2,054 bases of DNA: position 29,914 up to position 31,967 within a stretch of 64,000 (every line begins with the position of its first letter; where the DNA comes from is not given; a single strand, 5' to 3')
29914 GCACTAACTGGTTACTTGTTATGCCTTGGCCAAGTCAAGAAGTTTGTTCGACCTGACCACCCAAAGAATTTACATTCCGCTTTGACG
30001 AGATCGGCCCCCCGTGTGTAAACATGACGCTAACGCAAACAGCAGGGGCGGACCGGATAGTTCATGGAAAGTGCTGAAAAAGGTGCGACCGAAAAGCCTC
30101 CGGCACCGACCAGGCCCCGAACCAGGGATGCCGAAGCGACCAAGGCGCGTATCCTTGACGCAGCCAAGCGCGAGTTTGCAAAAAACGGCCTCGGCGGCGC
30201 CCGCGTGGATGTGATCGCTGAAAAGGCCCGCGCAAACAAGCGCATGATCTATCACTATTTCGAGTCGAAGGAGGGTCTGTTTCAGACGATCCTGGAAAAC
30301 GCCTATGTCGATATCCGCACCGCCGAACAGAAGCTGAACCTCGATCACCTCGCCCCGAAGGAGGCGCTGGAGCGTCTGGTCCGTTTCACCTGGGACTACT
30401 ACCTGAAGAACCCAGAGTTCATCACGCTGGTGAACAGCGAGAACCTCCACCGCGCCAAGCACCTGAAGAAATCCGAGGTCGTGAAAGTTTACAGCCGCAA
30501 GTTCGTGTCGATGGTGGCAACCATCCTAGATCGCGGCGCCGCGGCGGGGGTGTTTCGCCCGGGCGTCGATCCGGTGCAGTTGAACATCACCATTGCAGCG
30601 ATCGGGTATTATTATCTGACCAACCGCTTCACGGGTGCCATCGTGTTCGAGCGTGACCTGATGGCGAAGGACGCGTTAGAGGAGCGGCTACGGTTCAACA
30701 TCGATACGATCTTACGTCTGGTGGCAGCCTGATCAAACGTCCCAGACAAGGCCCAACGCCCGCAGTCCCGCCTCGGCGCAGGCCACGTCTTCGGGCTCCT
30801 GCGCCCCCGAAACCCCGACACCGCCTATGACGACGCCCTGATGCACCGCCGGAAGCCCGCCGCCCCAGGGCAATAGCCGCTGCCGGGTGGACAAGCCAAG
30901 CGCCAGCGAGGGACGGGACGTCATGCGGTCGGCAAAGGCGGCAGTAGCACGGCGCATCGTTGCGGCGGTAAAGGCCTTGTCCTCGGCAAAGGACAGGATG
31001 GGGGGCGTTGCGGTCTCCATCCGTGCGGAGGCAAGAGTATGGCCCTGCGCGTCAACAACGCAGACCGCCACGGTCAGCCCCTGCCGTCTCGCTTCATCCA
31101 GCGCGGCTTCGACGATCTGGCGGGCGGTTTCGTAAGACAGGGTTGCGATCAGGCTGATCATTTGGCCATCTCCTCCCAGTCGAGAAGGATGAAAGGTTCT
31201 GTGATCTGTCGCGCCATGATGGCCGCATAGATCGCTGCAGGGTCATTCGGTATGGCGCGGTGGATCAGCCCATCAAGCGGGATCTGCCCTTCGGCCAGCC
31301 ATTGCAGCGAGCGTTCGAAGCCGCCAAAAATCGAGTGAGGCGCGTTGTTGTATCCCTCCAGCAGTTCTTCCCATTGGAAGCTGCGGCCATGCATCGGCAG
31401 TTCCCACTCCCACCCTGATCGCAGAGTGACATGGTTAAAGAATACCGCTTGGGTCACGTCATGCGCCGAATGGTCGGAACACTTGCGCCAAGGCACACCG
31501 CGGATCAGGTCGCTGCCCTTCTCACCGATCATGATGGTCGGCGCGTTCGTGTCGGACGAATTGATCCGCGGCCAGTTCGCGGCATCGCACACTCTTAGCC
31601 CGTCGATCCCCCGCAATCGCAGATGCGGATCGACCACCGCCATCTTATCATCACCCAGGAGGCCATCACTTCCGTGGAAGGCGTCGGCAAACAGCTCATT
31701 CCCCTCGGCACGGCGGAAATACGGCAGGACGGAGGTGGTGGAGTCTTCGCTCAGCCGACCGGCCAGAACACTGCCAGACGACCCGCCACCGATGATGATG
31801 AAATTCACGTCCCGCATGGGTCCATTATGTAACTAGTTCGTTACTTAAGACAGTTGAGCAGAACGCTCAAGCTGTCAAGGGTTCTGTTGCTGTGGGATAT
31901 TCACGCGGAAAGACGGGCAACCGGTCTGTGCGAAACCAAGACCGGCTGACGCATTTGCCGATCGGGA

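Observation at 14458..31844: Six copies of one palindromic operator (GTAAC-N6-GTTAC, TTAA-flanked) tie ~19 genes into a single regulon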

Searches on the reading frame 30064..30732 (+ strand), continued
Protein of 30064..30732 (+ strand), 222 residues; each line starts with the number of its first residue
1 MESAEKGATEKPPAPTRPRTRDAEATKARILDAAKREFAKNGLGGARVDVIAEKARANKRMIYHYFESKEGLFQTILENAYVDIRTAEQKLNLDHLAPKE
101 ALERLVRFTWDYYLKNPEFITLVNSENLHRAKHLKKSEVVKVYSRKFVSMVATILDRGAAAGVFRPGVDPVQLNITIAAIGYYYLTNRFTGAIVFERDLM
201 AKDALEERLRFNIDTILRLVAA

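Call 59: get_annotated_region(hit=H120, flank=9000)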
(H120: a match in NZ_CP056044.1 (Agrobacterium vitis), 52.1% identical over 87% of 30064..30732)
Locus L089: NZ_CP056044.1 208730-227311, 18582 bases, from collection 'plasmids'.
description: Agrobacterium vitis strain CG678 plasmid pAvCG678a, complete sequence
organism: Agrobacterium vitis (NCBI taxid 373)
taxonomy: Bacteria; Pseudomonadota; Alphaproteobacteria; Hyphomicrobiales; Rhizobiaceae; Agrobacterium; Agrobacterium vitis
host: -; source: Vitis vinifera; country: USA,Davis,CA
typing (MOB-suite, as given by PLSDB): non-mobilizable; replicon rep_cluster_287
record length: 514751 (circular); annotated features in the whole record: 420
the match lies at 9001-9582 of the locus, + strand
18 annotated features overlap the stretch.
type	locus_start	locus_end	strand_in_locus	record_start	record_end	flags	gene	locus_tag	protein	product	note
CDS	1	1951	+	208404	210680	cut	-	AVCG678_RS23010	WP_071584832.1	FdhF/YdeP family oxidoreductase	-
CDS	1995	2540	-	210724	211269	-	-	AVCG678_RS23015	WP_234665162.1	GNAT family protein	-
CDS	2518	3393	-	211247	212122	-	-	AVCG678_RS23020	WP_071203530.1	histidinol-phosphatase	-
CDS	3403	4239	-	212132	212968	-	-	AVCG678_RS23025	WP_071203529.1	metallophosphoesterase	-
CDS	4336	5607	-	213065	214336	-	-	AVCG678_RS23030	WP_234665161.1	ABC transporter substrate-binding protein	-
CDS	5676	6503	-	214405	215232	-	-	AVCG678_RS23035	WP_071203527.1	carbohydrate ABC transporter permease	GO:0008643 - carbohydrate transport [Evidence IEA]; GO:0055085 - transmembrane transport [Evidence IEA]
CDS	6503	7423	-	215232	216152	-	-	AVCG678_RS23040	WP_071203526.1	sugar ABC transporter permease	-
CDS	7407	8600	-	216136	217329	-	-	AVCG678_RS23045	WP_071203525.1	ABC transporter ATP-binding protein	-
CDS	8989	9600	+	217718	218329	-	-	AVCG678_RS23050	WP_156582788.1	TetR/AcrR family transcriptional regulator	GO:0006355 - regulation of DNA-templated transcription [Evidence IEA]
CDS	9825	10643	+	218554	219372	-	-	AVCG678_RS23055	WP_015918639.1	alpha/beta hydrolase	-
CDS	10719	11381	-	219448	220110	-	-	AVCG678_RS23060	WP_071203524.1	flavin reductase family protein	-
CDS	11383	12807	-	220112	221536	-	-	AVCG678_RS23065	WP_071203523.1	Xaa-Pro peptidase family protein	GO:0006508 - proteolysis [Evidence IEA]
CDS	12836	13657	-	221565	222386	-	-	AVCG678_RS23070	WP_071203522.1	ABC transporter permease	GO:0055085 - transmembrane transport [Evidence IEA]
CDS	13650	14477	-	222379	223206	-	-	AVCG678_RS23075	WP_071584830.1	ABC transporter permease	GO:0055085 - transmembrane transport [Evidence IEA]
CDS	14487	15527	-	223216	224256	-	-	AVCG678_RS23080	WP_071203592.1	extracellular solute-binding protein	-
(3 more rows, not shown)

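Call 60: get_annotated_region(hit=H127, flank=8000)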
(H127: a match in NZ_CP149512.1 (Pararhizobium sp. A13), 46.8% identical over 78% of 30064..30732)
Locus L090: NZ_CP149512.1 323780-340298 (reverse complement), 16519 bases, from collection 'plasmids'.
description: Pararhizobium sp. A13 plasmid pPspA13a, complete sequence
organism: Pararhizobium sp. A13 (NCBI taxid 3133975)
taxonomy: Bacteria; Pseudomonadota; Alphaproteobacteria; Hyphomicrobiales; Rhizobiaceae; Pararhizobium; Pararhizobium sp. A13
host: -; source: Aeschynomene indica,cell culture,root-nodule; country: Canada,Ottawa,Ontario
typing (MOB-suite, as given by PLSDB): non-mobilizable
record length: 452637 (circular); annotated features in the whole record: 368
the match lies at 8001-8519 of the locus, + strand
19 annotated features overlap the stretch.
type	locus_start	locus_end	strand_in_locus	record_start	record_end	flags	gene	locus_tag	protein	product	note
CDS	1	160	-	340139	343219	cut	-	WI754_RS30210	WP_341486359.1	FAD-binding and (Fe-S)-binding domain-containing protein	-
CDS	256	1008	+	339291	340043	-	-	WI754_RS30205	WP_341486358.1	SDR family oxidoreductase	-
CDS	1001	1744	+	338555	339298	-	-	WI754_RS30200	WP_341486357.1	SDR family oxidoreductase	-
CDS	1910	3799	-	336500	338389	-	-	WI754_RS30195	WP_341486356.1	bifunctional sugar phosphate isomerase/epimerase/4-hydroxyphenylpyruvate dioxygenase family protein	-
CDS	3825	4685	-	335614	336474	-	-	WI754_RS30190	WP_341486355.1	shikimate dehydrogenase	-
CDS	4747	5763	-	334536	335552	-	-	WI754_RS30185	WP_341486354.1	TRAP transporter substrate-binding protein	-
CDS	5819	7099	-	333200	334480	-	-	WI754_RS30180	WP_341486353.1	TRAP transporter large permease subunit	GO:0015740 - C4-dicarboxylate transport [Evidence IEA]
CDS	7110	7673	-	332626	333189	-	-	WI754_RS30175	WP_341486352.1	TRAP transporter small permease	-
CDS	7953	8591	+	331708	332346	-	-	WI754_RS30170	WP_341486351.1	TetR/AcrR family transcriptional regulator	GO:0006355 - regulation of DNA-templated transcription [Evidence IEA]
CDS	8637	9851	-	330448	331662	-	-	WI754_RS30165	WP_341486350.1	MFS transporter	-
CDS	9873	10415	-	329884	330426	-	-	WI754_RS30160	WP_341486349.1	Chromate resistance protein ChrB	-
CDS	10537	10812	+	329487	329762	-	-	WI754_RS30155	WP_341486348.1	metal/formaldehyde-sensitive transcriptional repressor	-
CDS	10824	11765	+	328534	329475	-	dmeF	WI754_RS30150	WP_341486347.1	CDF family Co(II)/Ni(II) efflux transporter DmeF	GO:0006812 - monoatomic cation transport [Evidence IEA]; GO:0055085 - transmembrane transport [Evidence IEA]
CDS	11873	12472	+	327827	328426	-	-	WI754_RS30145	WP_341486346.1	DUF922 domain-containing Zn-dependent protease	-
CDS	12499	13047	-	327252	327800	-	-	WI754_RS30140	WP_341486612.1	cupin domain-containing protein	-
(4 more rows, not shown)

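Call 64: get_annotated_region(hit=H119, flank=6000)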
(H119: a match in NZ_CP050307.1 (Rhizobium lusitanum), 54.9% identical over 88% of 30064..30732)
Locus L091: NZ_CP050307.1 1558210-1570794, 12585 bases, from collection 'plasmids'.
description: Rhizobium lusitanum strain 629 plasmid p_1, complete sequence
organism: Rhizobium lusitanum (NCBI taxid 293958)
taxonomy: Bacteria; Pseudomonadota; Alphaproteobacteria; Hyphomicrobiales; Rhizobiaceae; Rhizobium; Rhizobium lusitanum
host: -; source: Oxytropis pumilio,cell culture,root nodule; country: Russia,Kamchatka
typing (MOB-suite, as given by PLSDB): non-mobilizable
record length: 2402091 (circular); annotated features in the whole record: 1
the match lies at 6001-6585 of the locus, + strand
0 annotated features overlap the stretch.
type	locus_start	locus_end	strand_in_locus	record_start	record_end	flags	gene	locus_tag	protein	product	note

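Call 65: get_annotated_region(hit=H129, flank=6000)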
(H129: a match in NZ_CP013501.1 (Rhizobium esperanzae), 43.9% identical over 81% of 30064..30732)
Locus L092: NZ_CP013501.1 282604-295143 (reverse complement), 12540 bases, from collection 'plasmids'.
description: Rhizobium esperanzae strain N561 plasmid pRspN561a, complete sequence
organism: Rhizobium esperanzae (NCBI taxid 1967781)
taxonomy: Bacteria; Pseudomonadota; Alphaproteobacteria; Hyphomicrobiales; Rhizobiaceae; Rhizobium; Rhizobium esperanzae
host: -; source: Phaseolus vulgaris,Whole organism,Legume-root nodule,legume-root nodule; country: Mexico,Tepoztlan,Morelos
typing (MOB-suite, as given by PLSDB): non-mobilizable; replicon rep_cluster_841
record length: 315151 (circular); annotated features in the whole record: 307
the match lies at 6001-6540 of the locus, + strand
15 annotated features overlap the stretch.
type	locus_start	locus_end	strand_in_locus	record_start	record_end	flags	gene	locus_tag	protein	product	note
CDS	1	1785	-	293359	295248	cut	-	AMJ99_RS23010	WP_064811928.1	sugar phosphate isomerase/epimerase and 4-hydroxyphenylpyruvate domain-containing protein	-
CDS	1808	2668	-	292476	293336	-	-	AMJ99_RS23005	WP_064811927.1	shikimate dehydrogenase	-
CDS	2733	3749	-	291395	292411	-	-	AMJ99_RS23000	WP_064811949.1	TRAP transporter substrate-binding protein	-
CDS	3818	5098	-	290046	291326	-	-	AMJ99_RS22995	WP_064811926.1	TRAP transporter large permease subunit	GO:0015740 - C4-dicarboxylate transport [Evidence IEA]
CDS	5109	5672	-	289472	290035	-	-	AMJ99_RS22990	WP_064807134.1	TRAP transporter small permease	-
CDS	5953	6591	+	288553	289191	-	-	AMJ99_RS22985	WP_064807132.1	TetR/AcrR family transcriptional regulator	GO:0006355 - regulation of DNA-templated transcription [Evidence IEA]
CDS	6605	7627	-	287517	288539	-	-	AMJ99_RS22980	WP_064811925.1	HAMP domain-containing sensor histidine kinase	GO:0007165 - signal transduction [Evidence IEA]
CDS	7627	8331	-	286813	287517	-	-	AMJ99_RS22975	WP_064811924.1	response regulator transcription factor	GO:0000160 - phosphorelay signal transduction system [Evidence IEA]; GO:0006355 - regulation of DNA-templated ...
CDS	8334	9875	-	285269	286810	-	-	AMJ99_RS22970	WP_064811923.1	DUF4173 domain-containing protein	-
CDS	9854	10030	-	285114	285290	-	-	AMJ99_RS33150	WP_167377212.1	hypothetical protein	-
CDS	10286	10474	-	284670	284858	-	-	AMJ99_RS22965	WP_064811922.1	hypothetical protein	-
CDS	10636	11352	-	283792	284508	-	-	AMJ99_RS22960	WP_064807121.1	Ig-like domain-containing protein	-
CDS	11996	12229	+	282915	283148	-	rpsU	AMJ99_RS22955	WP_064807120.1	30S ribosomal protein S21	GO:0006412 - translation [Evidence IEA]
CDS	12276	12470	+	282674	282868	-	-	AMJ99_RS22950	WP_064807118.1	hypothetical protein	-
CDS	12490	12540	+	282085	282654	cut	-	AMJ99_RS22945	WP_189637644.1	alpha-ketoglutarate-dependent dioxygenase AlkB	-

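Call 66: get_annotated_region(hit=H138, flank=6000)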
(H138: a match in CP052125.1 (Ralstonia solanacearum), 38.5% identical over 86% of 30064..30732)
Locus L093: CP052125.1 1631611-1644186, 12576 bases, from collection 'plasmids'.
description: Ralstonia solanacearum strain FJAT1452.F1 plasmid Plas1, complete sequence
organism: Ralstonia solanacearum (NCBI taxid 305)
taxonomy: Bacteria; Pseudomonadota; Betaproteobacteria; Burkholderiales; Burkholderiaceae; Ralstonia; Ralstonia solanacearum
host: -; source: tomato,cell culture; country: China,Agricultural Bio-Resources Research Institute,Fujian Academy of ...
typing (MOB-suite, as given by PLSDB): mobilizable; relaxase MOBP
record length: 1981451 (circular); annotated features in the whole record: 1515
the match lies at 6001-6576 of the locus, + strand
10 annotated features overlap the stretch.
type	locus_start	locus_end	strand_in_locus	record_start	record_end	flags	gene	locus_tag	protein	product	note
CDS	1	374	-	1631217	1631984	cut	-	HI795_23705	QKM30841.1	MinD/ParA family protein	-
CDS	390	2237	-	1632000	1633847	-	flhF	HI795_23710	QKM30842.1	flagellar biosynthesis protein FlhF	-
CDS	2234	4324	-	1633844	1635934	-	flhA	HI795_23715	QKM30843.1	flagellar biosynthesis protein FlhA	-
CDS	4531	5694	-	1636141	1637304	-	flhB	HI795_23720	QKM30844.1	flagellar type III secretion system protein FlhB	-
CDS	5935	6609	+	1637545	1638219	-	-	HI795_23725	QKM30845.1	TetR family transcriptional regulator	-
CDS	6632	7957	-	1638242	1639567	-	-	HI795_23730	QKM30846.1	MFS transporter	-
CDS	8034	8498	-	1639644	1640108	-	aroQ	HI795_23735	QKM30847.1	type II 3-dehydroquinate dehydratase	-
CDS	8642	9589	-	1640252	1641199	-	-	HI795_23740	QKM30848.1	shikimate dehydrogenase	-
CDS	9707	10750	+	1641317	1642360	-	-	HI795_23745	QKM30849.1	porin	-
CDS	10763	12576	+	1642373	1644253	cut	-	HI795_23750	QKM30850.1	TIM barrel protein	-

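Call 67: get_annotated_region(hit=H135, flank=6000)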
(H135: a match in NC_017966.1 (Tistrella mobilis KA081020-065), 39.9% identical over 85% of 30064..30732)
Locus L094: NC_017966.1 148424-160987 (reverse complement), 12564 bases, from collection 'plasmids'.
description: Tistrella mobilis KA081020-065 plasmid pTM2, complete sequence
organism: Tistrella mobilis KA081020-065 (NCBI taxid 1110502)
taxonomy: Bacteria; Pseudomonadota; Alphaproteobacteria; Geminicoccales; Geminicoccaceae; Tistrella; Tistrella mobilis; Tistrella mobilis KA081020-065
host: -; source: -; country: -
typing (MOB-suite, as given by PLSDB): non-mobilizable
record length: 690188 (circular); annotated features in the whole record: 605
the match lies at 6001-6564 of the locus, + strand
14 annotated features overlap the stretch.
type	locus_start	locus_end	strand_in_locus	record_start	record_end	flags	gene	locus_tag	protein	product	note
CDS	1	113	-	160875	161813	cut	-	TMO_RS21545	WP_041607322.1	ABC transporter substrate-binding protein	-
CDS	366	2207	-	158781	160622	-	ilvD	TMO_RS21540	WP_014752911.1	dihydroxy-acid dehydratase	GO:0009082 - branched-chain amino acid biosynthetic process [Evidence IEA]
CDS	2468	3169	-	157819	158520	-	-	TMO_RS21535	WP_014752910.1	pirin family protein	-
CDS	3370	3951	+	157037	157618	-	-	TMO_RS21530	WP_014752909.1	TetR/AcrR family transcriptional regulator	GO:0006355 - regulation of DNA-templated transcription [Evidence IEA]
CDS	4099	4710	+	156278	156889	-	-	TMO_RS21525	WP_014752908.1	membrane protein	-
CDS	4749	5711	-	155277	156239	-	-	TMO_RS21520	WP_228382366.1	ABC transporter substrate-binding protein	-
CDS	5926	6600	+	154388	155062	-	-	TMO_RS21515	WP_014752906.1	TetR/AcrR family transcriptional regulator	GO:0006355 - regulation of DNA-templated transcription [Evidence IEA]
CDS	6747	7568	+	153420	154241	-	-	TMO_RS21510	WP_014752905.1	ABC transporter permease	-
CDS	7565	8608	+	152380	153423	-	-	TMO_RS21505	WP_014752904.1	NAD(P)-dependent oxidoreductase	-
CDS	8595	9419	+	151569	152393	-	-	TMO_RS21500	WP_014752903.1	GNAT family N-acetyltransferase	-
CDS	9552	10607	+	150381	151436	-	-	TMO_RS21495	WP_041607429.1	dihydrodipicolinate synthase family protein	-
CDS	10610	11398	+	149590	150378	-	-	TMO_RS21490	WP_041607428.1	ABC transporter ATP-binding protein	-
CDS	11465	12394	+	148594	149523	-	-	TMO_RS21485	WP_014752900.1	LysR family transcriptional regulator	-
CDS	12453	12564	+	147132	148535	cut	-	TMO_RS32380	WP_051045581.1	class I SAM-dependent methyltransferase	-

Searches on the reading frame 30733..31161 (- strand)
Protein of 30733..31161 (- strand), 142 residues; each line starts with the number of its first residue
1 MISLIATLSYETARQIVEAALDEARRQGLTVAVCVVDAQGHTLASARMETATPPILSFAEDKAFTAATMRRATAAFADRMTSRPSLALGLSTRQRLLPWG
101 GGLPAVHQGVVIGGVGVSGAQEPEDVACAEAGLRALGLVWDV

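Call 5: search_protein_families(library=pfam, proteins=[window:30733-31161:-])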
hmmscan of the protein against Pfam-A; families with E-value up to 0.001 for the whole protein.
window:30733-31161:- (142 aa): 1 family
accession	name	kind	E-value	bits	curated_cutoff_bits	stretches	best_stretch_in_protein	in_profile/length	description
PF03928.20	HbpS-like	-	1.5e-33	116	25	1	8-133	1-127/128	Haem degrading protein HbpS-like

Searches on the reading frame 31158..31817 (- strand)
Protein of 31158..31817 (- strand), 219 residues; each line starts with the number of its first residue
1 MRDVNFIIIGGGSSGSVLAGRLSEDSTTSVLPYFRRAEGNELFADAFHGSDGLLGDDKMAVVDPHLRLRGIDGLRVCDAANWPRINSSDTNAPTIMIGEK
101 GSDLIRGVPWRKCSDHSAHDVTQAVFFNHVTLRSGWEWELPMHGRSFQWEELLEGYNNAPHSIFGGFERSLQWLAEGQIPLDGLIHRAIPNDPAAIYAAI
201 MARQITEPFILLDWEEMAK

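Call 5: search_protein_families(library=pfam, proteins=[window:31158-31817:-])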
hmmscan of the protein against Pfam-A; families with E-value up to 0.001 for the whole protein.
window:31158-31817:- (219 aa): 1 family
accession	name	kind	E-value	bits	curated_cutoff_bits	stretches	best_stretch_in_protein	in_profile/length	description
PF05199.19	GMC_oxred_C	-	1.9e-10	41.9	24.6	1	55-98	95-139/139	GMC oxidoreductase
